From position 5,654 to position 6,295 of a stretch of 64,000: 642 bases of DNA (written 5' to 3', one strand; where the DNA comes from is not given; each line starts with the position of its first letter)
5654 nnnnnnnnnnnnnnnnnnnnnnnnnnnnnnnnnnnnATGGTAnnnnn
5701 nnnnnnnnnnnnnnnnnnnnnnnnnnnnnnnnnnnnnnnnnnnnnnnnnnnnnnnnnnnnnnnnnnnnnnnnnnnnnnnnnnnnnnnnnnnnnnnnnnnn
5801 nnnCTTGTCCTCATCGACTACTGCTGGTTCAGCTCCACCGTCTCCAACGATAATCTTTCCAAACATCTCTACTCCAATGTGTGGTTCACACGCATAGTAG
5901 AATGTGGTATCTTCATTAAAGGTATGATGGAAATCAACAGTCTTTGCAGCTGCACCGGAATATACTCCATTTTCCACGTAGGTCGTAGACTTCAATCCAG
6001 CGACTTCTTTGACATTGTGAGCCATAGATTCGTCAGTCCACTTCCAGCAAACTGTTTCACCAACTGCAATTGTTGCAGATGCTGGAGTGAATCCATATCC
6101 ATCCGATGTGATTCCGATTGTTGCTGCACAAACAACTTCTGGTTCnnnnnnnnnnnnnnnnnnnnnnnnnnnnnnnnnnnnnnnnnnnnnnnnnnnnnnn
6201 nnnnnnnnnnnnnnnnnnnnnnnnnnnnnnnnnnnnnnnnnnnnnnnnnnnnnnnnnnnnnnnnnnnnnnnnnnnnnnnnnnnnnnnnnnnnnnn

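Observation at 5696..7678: Fasciclin x3 plus plastocyanin-like blue-copper domain fused in one PGF-CTERM-anchored protein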

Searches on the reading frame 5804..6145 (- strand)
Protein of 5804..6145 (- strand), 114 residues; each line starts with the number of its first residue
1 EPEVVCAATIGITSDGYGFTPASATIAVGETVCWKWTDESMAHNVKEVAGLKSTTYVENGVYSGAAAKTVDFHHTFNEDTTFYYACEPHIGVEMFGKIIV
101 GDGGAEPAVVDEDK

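Call 16: search_protein_representatives(protein=window:5804-6145:-)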
Query: 114 residues. Proteins with E-value up to 0.001 (for the whole library): 1212; up to 1e-10: 150; up to 1e-30: 15. The best 150 are listed.
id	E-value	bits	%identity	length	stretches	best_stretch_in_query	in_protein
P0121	2.3e-65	234.2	93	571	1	1-114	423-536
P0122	6.4e-43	161.8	67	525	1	4-113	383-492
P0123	1.3e-41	157.6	66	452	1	4-109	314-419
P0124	5.2e-41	155.7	31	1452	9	3-108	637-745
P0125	1.2e-39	151.2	38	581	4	14-105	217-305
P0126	6.3e-39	148.9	64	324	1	4-106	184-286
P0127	8.0e-39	148.6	65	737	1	3-105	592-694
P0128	1.5e-38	147.7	35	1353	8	14-105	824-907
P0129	3.6e-38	146.5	62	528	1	2-107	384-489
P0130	4.2e-35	136.6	68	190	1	4-93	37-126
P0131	5.1e-35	136.4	76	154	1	28-114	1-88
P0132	2.2e-33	131.1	59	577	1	5-106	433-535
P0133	1.4e-32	128.5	63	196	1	4-96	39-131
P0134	5.1e-32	126.7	53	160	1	2-108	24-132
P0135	3.0e-31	124.2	47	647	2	5-106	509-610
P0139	1.2e-26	109.4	51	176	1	6-106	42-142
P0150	2.1e-23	98.9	53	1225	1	4-109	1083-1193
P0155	5.3e-23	97.6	48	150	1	6-109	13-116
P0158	1.1e-22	96.6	48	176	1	2-105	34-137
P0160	3.4e-22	95.0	51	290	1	8-108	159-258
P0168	3.7e-21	91.7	47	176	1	6-107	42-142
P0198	2.8e-16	75.9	40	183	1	10-108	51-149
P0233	4.7e-13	65.5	46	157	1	18-107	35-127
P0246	2.7e-12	63.1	43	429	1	9-106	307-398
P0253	7.9e-12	61.6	37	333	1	10-108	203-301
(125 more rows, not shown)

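Call 19: search_protein_families(library=ncbifam, proteins=[P0134, P0139, P0155, P0158, P0160, P0168, P0198, P0233, P0246, P0253], max_evalue=1)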
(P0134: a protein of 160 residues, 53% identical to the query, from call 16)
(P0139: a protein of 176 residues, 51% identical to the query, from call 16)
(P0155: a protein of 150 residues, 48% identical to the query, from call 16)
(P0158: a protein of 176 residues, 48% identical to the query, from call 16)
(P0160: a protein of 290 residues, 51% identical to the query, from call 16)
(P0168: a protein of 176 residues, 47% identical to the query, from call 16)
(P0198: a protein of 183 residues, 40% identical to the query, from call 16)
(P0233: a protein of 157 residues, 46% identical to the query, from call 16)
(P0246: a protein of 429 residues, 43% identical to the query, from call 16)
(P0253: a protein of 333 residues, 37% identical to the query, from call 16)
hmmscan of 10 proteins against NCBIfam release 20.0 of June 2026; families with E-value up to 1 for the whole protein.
P0134 (160 aa): 6 families
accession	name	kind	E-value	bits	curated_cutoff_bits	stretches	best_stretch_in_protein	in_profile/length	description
TIGR03102.1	halo_cynanin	subfamily_domain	2.7e-16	59.6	93.8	1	22-122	18-114/115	halocyanin domain-containing protein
TIGR02656.1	cyanin_plasto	equivalog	6.2e-10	39.4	87.85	1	29-122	2-98/99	plastocyanin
TIGR02657.1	amicyanin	equivalog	1.8e-07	31.5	110.2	1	43-122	10-82/83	amicyanin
TIGR02375.1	pseudoazurin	equivalog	2.8e-07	30.3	109.85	1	38-130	9-94/116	pseudoazurin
NF000362.1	self_GT_OleI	exception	0.00066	18.9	700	1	67-143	235-309/424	OleI family self-immunity macrolide glycosyltransferase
TIGR03095.1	rusti_cyanin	equivalog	0.0036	17.5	146.7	1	89-122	112-147/148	rusticyanin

P0139 (176 aa): 10 families
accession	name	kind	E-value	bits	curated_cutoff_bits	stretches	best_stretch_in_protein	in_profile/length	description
TIGR03102.1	halo_cynanin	subfamily_domain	5.3e-14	52.3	93.8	1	33-136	17-114/115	halocyanin domain-containing protein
TIGR02657.1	amicyanin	equivalog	2.8e-09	37.2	110.2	1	53-134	6-82/83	amicyanin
TIGR02656.1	cyanin_plasto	equivalog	1.2e-07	32.1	87.85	1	46-136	5-98/99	plastocyanin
TIGR02375.1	pseudoazurin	equivalog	3.2e-06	26.9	109.85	1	53-140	10-90/116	pseudoazurin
TIGR04126.1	PGF_CTERM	domain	1.6e-05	24.5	24.5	1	147-172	2-28/28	PGF-CTERM sorting domain-containing protein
NF045529.2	Heimdall-CTERM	domain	0.048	14.1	24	1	150-172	2-24/26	Heimdall-CTERM domain-containing surface protein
NF033846.1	Rumino_NPXTG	domain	0.1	12.9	23.5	1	157-173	13-29/30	NPXTG-anchored protein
NF033507.3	Loki-CTERM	subfamily_domain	0.15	12.4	19.9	1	151-173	2-24/27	Loki-CTERM sorting domain-containing protein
NF050824.1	TransRegRv1453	equivalog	0.19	10.6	600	1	34-110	209-284/404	Rv1453 family transcriptional regulator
TIGR01167.1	LPXTG_anchor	domain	0.22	12.2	15.9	1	147-173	8-33/34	LPXTG cell wall anchor domain-containing protein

P0155 (150 aa): 7 families
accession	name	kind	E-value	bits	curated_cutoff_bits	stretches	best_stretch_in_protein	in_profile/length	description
TIGR03102.1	halo_cynanin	subfamily_domain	3e-12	46.6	93.8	1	20-107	33-114/115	halocyanin domain-containing protein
TIGR02656.1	cyanin_plasto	equivalog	1.9e-09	37.8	87.85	1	17-107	5-98/99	plastocyanin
TIGR02657.1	amicyanin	equivalog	5.7e-09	36.2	110.2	1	24-107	6-82/83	amicyanin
TIGR02375.1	pseudoazurin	equivalog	2.4e-06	27.3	109.85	1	25-113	11-92/116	pseudoazurin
TIGR04296.1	PEFG-CTERM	domain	0.013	15.2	25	1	128-149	7-28/30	PEFG-CTERM sorting domain-containing protein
NF045529.2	Heimdall-CTERM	domain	0.015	15.7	24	1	125-148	1-24/26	Heimdall-CTERM domain-containing surface protein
TIGR03095.1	rusti_cyanin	equivalog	0.036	14.2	146.7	1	76-107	114-147/148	rusticyanin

P0158 (176 aa): 9 families
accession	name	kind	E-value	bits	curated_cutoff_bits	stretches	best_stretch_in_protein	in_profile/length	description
TIGR03102.1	halo_cynanin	subfamily_domain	1.6e-14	54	93.8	1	45-132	33-114/115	halocyanin domain-containing protein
TIGR02656.1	cyanin_plasto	equivalog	2.9e-12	46.8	87.85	1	49-132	12-98/99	plastocyanin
TIGR02375.1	pseudoazurin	equivalog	4.9e-09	35.9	109.85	1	50-140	11-94/116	pseudoazurin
TIGR04126.1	PGF_CTERM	domain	1.1e-06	28.2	24.5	1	150-175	2-27/28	PGF-CTERM sorting domain-containing protein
TIGR02657.1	amicyanin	equivalog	1.2e-06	28.8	110.2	1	49-122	6-74/83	amicyanin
TIGR04281.1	peripla_PGF_1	equivalog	0.0031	16.7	325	1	139-175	293-330/330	PGF-CTERM-anchored ABC transporter substrate-binding protein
NF051440.1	CuResCopIPSEAE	equivalog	0.004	16.9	280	1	7-71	7-72/180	copper-resistant cuproprotein CopI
TIGR04216.1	halo_surf_glyco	exception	0.02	13.1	400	1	126-175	736-783/784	HVO_2072 family ArtA-dependent S-layer glycoprotein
NF045529.2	Heimdall-CTERM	domain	0.15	12.5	24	1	153-175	2-24/26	Heimdall-CTERM domain-containing surface protein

P0160 (290 aa): 6 families
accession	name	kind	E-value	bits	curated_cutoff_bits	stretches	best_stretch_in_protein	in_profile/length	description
TIGR03102.1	halo_cynanin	subfamily_domain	3.1e-13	49.8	93.8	1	164-250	33-114/115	halocyanin domain-containing protein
TIGR02656.1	cyanin_plasto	equivalog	2.6e-11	43.8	87.85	1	161-250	5-98/99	plastocyanin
TIGR02657.1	amicyanin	equivalog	4.6e-08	33.3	110.2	1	168-250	6-82/83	amicyanin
TIGR02375.1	pseudoazurin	equivalog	9.1e-07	28.6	109.85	1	168-255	10-91/116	pseudoazurin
TIGR03095.1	rusti_cyanin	equivalog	8e-05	22.9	146.7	1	204-250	100-147/148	rusticyanin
TIGR04126.1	PGF_CTERM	domain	0.066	12.9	24.5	1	266-289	4-27/28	PGF-CTERM sorting domain-containing protein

P0168 (176 aa): 7 families
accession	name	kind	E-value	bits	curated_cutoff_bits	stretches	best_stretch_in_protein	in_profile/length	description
TIGR03102.1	halo_cynanin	subfamily_domain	7e-13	48.7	93.8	1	36-135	20-114/115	halocyanin domain-containing protein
TIGR02657.1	amicyanin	equivalog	9.1e-08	32.4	110.2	1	53-135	6-82/83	amicyanin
TIGR02656.1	cyanin_plasto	equivalog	1.2e-07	32.1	87.85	1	46-135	5-98/99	plastocyanin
TIGR02375.1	pseudoazurin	equivalog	0.005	16.6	109.85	1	50-139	7-90/116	pseudoazurin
TIGR04126.1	PGF_CTERM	domain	0.011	15.4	24.5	1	149-172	2-25/28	PGF-CTERM sorting domain-containing protein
NF051440.1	CuResCopIPSEAE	equivalog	0.037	13.8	280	1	20-76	15-73/180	copper-resistant cuproprotein CopI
NF045529.2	Heimdall-CTERM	domain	0.11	13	24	1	152-171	2-21/26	Heimdall-CTERM domain-containing surface protein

P0198 (183 aa): 4 families
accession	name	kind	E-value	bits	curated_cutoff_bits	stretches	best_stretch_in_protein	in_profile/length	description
TIGR03102.1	halo_cynanin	subfamily_domain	1.6e-14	54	93.8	1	43-141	22-114/115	halocyanin domain-containing protein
TIGR02656.1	cyanin_plasto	equivalog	2.7e-11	43.7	87.85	1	57-141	11-98/99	plastocyanin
TIGR02375.1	pseudoazurin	equivalog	3.9e-08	33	109.85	1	57-147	9-91/116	pseudoazurin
TIGR02657.1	amicyanin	equivalog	1.1e-06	28.9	110.2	1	58-141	6-82/83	amicyanin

P0233 (157 aa): 8 families
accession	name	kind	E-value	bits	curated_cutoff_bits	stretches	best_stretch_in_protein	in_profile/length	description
TIGR03102.1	halo_cynanin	subfamily_domain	7.1e-10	39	93.8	1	35-120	38-114/115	halocyanin domain-containing protein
TIGR02656.1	cyanin_plasto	equivalog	1e-06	29.1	87.85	1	35-120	13-98/99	plastocyanin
TIGR02375.1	pseudoazurin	equivalog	1.9e-05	24.4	109.85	1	35-125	11-91/116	pseudoazurin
NF058571.1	GVDTG_CTERM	domain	0.0055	17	29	1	121-157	9-44/44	GVDTG sorting domain-containing protein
TIGR04126.1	PGF_CTERM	domain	0.016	14.9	24.5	1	132-156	2-26/28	PGF-CTERM sorting domain-containing protein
NF033507.3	Loki-CTERM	subfamily_domain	0.069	13.5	19.9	1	136-151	2-17/27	Loki-CTERM sorting domain-containing protein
TIGR02657.1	amicyanin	equivalog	0.085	13.3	110.2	1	35-120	7-82/83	amicyanin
TIGR01167.1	LPXTG_anchor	domain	0.095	13.4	15.9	1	132-156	7-31/34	LPXTG cell wall anchor domain-containing protein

P0246 (429 aa): 8 families
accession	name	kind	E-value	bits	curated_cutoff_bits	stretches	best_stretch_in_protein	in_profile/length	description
TIGR02656.1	cyanin_plasto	equivalog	3.7e-12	46.5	87.85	1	308-392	5-98/99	plastocyanin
TIGR03102.1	halo_cynanin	subfamily_domain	7.8e-12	45.3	93.8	1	310-392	32-114/115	halocyanin domain-containing protein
TIGR02375.1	pseudoazurin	equivalog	3.5e-07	30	109.85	1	316-395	11-89/116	pseudoazurin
TIGR02657.1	amicyanin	equivalog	3.8e-05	24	110.2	1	317-383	8-75/83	amicyanin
TIGR04126.1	PGF_CTERM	domain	5.2e-05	22.8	24.5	1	403-428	2-27/28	PGF-CTERM sorting domain-containing protein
NF045529.2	Heimdall-CTERM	domain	0.0021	18.3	24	1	406-428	2-24/26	Heimdall-CTERM domain-containing surface protein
NF038186.1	YPDG_rpt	domain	0.047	14.7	40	1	32-55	71-94/98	YPDG domain-containing protein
TIGR03901.2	MYXO-CTERM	domain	0.068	13.6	20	1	400-427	7-31/34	MYXO-CTERM sorting domain-containing protein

P0253 (333 aa): 5 families
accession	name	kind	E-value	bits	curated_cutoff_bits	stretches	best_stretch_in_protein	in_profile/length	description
TIGR03102.1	halo_cynanin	subfamily_domain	4.2e-14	52.6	93.8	1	203-293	30-114/115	halocyanin domain-containing protein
TIGR02656.1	cyanin_plasto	equivalog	4.9e-11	42.9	87.85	1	209-293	11-98/99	plastocyanin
TIGR02375.1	pseudoazurin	equivalog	4.8e-08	32.8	109.85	1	210-297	10-90/116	pseudoazurin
TIGR02657.1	amicyanin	equivalog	1.1e-06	28.9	110.2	1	208-291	4-82/83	amicyanin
TIGR03095.1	rusti_cyanin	equivalog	0.13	12.4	146.7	1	264-293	116-147/148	rusticyanin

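Call 20: list_cluster_members(proteins=[P0134, P0139, P0155, P0158, P0160, P0168, P0198, P0246, P0150, P0122])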
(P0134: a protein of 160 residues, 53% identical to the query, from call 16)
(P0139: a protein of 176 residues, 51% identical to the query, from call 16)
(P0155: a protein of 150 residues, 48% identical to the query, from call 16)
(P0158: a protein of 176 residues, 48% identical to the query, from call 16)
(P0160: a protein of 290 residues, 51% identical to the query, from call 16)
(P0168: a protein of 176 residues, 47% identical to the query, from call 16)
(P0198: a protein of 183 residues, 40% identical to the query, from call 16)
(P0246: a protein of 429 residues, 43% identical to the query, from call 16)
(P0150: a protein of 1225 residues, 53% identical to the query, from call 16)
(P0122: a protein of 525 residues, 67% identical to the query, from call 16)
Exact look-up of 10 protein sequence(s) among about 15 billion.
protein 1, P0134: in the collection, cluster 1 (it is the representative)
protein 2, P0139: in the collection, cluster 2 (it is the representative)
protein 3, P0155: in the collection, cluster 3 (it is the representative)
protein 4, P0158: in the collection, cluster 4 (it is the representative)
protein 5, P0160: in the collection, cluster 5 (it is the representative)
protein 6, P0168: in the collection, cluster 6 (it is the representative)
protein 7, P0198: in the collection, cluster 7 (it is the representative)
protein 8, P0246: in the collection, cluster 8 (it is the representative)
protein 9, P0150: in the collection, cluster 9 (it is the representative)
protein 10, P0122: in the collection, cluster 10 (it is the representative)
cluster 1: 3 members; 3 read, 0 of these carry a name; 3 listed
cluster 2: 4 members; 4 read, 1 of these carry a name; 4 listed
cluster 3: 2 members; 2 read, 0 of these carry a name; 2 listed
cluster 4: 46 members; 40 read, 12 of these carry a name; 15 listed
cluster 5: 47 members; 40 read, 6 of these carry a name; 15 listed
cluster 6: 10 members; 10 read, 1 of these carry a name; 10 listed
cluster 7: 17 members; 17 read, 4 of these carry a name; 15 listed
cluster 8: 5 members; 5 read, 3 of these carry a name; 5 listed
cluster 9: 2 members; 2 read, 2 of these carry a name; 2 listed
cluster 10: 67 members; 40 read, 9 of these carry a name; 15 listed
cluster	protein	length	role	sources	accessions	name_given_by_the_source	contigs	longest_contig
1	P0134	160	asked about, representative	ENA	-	-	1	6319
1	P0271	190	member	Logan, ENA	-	-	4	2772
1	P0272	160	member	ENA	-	-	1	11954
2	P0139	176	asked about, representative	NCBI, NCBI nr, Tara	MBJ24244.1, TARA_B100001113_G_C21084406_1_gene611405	MAG: hypothetical protein CMB64_06190 [Euryarchaeota archaeon] | hypothetical protein [Euryarchaeota archaeon] | strand:- start:85 stop:615 length:531 start_codon:yes stop_codon:yes gene_type:complete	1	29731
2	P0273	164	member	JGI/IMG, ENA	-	-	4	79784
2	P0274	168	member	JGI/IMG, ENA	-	-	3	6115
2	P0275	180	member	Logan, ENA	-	-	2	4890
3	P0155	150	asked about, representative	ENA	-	-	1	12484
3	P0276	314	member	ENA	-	-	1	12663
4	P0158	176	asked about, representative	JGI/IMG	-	-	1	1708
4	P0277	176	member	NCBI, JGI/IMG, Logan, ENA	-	PGF-CTERM protein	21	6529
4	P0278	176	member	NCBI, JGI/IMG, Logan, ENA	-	PGF-CTERM protein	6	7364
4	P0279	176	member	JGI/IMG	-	PGF-CTERM protein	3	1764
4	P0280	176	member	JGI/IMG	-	PGF-CTERM protein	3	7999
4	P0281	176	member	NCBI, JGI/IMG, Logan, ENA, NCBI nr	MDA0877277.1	MAG: plastocyanin/azurin family copper-binding protein [archaeon] | plastocyanin/azurin family copper-binding protein [archaeon]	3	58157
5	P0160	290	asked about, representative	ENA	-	-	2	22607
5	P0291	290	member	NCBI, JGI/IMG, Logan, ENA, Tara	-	strand:+ start:5215 stop:6087 length:873 start_codon:yes stop_codon:yes gene_type:complete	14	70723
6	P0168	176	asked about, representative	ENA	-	-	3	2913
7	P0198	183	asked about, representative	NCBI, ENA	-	-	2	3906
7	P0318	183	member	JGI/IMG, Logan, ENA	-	-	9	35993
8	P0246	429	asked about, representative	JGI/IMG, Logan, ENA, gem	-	plastocyanin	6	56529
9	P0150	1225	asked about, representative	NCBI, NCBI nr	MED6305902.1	MAG: plastocyanin/azurin family copper-binding protein [Candidatus Thermoplasmatota ... | plastocyanin/azurin family copper-binding protein [Candidatus Thermoplasmatota archaeon]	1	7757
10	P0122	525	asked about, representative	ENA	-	-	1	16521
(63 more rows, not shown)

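Call 34: predict_structure(alignment_id=A1)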
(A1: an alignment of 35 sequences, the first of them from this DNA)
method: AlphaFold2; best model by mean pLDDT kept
length: 109 residues; sequences in the alignment: 35
mean_pLDDT: 95.2   pTM: 0.86
mean pLDDT of the five models: 95.2, 94.4, 94.2, 94.0, 92.5
residues with pLDDT >= 90: 99; 70-90: 5; 50-70: 4; < 50: 1
segments of 3 or more residues with pLDDT < 50: none
pLDDT, mean of each block of 10 residues (from residue 1): 89 98 98 98 98 97 98 98 98 98 75
secondary structure, 60 per line:
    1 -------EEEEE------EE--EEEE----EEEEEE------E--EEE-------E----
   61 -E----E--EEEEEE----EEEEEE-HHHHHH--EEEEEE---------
elements in order: E8-12 E23-26 E31-36 E46-48 E70-75 E80-85 H87-92 E95-100

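Call 37: fold_search(model_id=the predicted structure, library=pdb)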
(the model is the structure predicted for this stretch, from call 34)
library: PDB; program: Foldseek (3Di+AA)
matches with E <= 10: 1262; with E <= 0.001: 191
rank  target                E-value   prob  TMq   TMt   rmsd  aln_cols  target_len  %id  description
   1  1byp                  2.8e-08  1.00  0.67  0.74   4.3        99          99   25  E43K,D44K DOUBLE MUTANT PLASTOCYANIN FROM SILENE (released 1999-10-19)
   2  2jkw_A                3.0e-08  1.00  0.64  0.57   3.9       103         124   28  Pseudoazurin M16F (released 2008-11-04)
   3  1m9w_MODEL_1_A        4.0e-08  1.00  0.66  0.72   3.9       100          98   32  Study of electrostatic potential surface distribution using high resolution side-chain conformation determined (released 2002-08-14)
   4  5z0x_A                4.0e-08  1.00  0.63  0.56   5.5       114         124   27  X-ray Crystal Structure of Pseudoazurin Met16Tyr Variant (released 2018-12-26)
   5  1bxu                  5.5e-08  1.00  0.65  0.77   3.9        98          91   31  OXIDIZED PLASTOCYANIN FROM SYNECHOCOCCUS SP. (released 1999-06-15)
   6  3bqv                  6.2e-08  1.00  0.70  0.72   3.4       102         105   26  Crystal Structure of the double mutant D44A D45A Plastocyanin from Phormidium laminosum (released 2009-01-06)
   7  1baw_A                6.5e-08  1.00  0.68  0.70   3.7       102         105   26  PLASTOCYANIN FROM PHORMIDIUM LAMINOSUM (released 1999-03-02)
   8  5xmo                  7.0e-08  1.00  0.65  0.58   3.7       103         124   27  X-ray crystal structure of Pseudoazurin Met16Phe/Thr36Lys variant (released 2018-05-16)
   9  4r0o_A                7.4e-08  1.00  0.68  0.70   3.6       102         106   26  Crystal structure of PEGylated plastocyanin at 4.2 A resolution (released 2015-10-07)
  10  1zia                  7.4e-08  1.00  0.64  0.57   3.9       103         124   26  OXIDIZED PSEUDOAZURIN (released 1997-04-01)
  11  8hm9_A                7.8e-08  1.00  0.62  0.56   3.9       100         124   28  X-ray Crystal Structure of Pseudoazurin Met16His Variant at pH 4.0 (released 2024-01-31)
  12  5ysg_C                8.8e-08  1.00  0.67  0.62   3.4       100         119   28  X-ray Crystal Structure of Pseudoazurin Met16Gly Variant, Reduced Form. (released 2018-11-14)
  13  5ysg_A                9.4e-08  1.00  0.67  0.62   3.4       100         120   27  X-ray Crystal Structure of Pseudoazurin Met16Gly Variant, Reduced Form. (released 2018-11-14)
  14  9m62_A                9.4e-08  1.00  0.65  0.58   3.8       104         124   28  X-ray Crystal Structure of Pseudoazurin Met16Arg variant, oxidized form at pH 7.0 (released 2026-03-11)
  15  1pcs                  1.1e-07  1.00  0.65  0.72   4.2       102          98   30  THE 2.15 A CRYSTAL STRUCTURE OF A TRIPLE MUTANT PLASTOCYANIN FROM THE CYANOBACTERIUM SYNECHOCYSTIS SP. PCC 6803 (released 1997-12-17)
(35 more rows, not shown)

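Call 57: find_encoding_contigs(protein=P0139, flank=8000, max_places=2)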
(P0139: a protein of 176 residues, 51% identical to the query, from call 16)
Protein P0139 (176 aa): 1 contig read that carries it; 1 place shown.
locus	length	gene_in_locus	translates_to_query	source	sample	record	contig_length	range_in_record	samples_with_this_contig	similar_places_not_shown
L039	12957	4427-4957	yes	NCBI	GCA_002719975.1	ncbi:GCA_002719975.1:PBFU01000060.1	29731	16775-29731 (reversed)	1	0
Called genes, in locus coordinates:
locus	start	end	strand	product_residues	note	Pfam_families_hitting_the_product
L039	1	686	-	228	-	?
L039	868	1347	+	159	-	PF04304:DUF454, PF04306:DUF456 (weak)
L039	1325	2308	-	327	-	PF00762:Ferrochelatase, PF01903:CbiX (faint)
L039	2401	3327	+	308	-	-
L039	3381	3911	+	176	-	-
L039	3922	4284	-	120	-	PF09996:DUF2237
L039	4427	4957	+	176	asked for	PF00127:Copper-bind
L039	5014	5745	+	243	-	PF00106:adh_short, PF05368:NmrA (faint), PF08659:KR, PF23441:SDR (faint), PF13460:NAD_binding_10, PF13561:adh_short_C2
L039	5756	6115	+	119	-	PF00355:Rieske, PF13806:Rieske_2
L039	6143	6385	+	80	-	-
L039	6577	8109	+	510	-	-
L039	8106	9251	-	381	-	PF00781:DAGK_cat, PF19279:YegS_C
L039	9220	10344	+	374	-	PF00383:dCMP_cyt_deam_1, PF14437:MafB19-deam (weak), PF01872:RibD_C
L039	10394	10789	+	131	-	-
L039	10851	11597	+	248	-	PF02190:LON_substr_bdg (weak)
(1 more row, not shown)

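Call 59: find_encoding_contigs(protein=P0318, flank=8000, max_places=1)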
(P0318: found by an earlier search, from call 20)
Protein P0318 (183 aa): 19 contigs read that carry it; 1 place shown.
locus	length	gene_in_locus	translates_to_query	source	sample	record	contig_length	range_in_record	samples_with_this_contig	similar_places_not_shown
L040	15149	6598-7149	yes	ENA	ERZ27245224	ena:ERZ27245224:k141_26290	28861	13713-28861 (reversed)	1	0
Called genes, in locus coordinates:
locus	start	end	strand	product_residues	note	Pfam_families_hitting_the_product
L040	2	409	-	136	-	?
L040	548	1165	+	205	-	-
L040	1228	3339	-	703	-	PF23657:DUF7151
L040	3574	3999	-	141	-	PF08753:NikR_C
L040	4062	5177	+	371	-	PF02535:Zip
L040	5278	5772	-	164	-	-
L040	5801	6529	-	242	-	PF04405:ScdA_N, PF01814:Hemerythrin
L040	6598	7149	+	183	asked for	PF00127:Copper-bind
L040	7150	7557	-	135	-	-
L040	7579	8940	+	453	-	PF01743:PolyA_pol, PF12627:PolyA_pol_RNAbd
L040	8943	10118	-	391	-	PF02771:Acyl-CoA_dh_N, PF02770:Acyl-CoA_dh_M, PF00441:Acyl-CoA_dh_1, PF08028:Acyl-CoA_dh_2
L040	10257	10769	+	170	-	PF01597:GCV_H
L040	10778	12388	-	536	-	PF01154:HMG_CoA_synt_N, PF08540:HMG_CoA_synt_C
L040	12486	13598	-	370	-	PF00579:tRNA-synt_1b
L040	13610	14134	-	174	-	PF18446:DUF5611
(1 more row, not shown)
